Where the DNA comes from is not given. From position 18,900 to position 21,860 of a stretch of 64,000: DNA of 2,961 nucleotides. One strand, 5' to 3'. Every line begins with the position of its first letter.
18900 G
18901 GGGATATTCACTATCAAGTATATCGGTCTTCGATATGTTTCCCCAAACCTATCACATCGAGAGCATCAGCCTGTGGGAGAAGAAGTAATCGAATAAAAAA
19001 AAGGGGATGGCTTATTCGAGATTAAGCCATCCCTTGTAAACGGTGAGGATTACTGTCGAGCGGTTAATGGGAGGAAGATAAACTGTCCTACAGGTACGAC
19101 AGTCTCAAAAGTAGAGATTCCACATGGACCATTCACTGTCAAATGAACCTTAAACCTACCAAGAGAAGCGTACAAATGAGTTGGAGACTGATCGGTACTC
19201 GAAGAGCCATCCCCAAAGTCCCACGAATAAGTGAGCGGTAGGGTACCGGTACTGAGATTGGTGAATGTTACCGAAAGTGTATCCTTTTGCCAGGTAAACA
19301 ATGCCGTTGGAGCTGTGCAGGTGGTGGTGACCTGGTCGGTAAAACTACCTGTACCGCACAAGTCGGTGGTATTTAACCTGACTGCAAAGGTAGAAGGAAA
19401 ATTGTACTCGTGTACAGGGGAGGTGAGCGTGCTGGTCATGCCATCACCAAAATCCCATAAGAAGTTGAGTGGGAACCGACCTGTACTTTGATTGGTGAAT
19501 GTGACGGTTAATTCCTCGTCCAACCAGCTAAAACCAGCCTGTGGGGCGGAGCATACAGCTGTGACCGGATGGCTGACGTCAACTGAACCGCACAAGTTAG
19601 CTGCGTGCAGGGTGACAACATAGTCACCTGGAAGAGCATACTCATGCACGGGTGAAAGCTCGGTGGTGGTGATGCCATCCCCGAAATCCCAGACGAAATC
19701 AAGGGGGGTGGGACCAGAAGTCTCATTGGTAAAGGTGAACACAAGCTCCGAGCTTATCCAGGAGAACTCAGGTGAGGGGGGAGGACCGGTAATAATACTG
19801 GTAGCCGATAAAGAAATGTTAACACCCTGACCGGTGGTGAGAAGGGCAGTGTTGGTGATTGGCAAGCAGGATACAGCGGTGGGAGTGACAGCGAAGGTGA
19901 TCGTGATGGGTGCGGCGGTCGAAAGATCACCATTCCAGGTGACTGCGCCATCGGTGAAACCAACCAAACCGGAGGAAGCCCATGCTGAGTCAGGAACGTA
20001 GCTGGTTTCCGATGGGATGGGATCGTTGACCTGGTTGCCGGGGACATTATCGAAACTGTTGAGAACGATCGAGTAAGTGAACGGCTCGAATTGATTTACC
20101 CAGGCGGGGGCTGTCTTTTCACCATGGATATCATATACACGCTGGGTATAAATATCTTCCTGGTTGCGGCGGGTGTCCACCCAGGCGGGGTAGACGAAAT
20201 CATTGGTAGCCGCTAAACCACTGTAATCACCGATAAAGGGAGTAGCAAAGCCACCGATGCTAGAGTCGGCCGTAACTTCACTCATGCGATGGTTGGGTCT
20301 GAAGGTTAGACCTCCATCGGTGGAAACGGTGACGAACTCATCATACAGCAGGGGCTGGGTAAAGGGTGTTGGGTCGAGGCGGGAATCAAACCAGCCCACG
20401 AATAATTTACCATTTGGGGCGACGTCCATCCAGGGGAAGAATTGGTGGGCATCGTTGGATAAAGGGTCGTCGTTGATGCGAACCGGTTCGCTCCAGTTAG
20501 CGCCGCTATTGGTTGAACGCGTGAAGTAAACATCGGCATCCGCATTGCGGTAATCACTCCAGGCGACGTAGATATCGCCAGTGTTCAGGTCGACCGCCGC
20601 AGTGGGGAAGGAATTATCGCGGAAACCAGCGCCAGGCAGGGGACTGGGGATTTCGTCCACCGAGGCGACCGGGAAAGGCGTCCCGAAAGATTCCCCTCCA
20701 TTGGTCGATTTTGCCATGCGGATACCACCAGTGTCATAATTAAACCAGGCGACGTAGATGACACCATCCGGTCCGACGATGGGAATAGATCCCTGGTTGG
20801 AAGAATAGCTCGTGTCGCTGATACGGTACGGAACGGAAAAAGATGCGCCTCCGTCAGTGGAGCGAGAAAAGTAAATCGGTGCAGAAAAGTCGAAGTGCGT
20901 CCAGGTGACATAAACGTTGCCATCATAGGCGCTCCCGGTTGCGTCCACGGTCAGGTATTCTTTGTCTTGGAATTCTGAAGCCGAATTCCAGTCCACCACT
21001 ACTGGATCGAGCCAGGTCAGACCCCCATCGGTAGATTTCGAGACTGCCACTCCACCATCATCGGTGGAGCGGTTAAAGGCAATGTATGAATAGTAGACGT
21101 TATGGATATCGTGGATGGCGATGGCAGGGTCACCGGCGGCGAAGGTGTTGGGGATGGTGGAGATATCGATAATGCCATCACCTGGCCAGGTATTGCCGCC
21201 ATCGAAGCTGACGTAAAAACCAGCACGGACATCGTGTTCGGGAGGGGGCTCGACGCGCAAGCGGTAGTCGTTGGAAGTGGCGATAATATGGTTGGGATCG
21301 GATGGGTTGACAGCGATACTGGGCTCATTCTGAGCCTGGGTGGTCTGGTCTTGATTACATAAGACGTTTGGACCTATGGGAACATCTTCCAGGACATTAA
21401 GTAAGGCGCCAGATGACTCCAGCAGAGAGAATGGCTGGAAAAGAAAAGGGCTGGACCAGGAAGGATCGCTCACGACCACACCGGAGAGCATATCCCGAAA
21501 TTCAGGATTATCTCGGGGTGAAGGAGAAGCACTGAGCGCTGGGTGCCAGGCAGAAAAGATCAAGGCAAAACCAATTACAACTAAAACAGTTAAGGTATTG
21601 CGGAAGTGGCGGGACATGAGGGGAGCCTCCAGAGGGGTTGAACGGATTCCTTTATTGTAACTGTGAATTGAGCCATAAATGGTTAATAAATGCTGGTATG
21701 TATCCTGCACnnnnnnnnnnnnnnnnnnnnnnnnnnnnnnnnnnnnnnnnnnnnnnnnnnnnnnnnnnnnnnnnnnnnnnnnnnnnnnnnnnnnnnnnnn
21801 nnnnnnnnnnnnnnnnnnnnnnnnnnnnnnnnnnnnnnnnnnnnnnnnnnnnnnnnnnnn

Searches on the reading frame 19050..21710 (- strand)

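Call 65: search_protein_families(library=pfam, proteins=[window:19050-21710:-], max_evalue=0.01)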
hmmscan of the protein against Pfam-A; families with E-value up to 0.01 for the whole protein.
window:19050-21710:- (886 aa): 3 families
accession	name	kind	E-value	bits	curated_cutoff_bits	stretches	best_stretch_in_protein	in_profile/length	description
PF18911.6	PKD_4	-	1.6e-35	121.5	27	3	812-867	22-76/85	PKD domain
PF00801.26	PKD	-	6.3e-24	84.2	23.5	3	813-873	16-79/80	PKD domain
PF13088.12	BNR_2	-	5.7e-07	29.6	31.4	1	161-301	136-258/277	BNR repeat-like domain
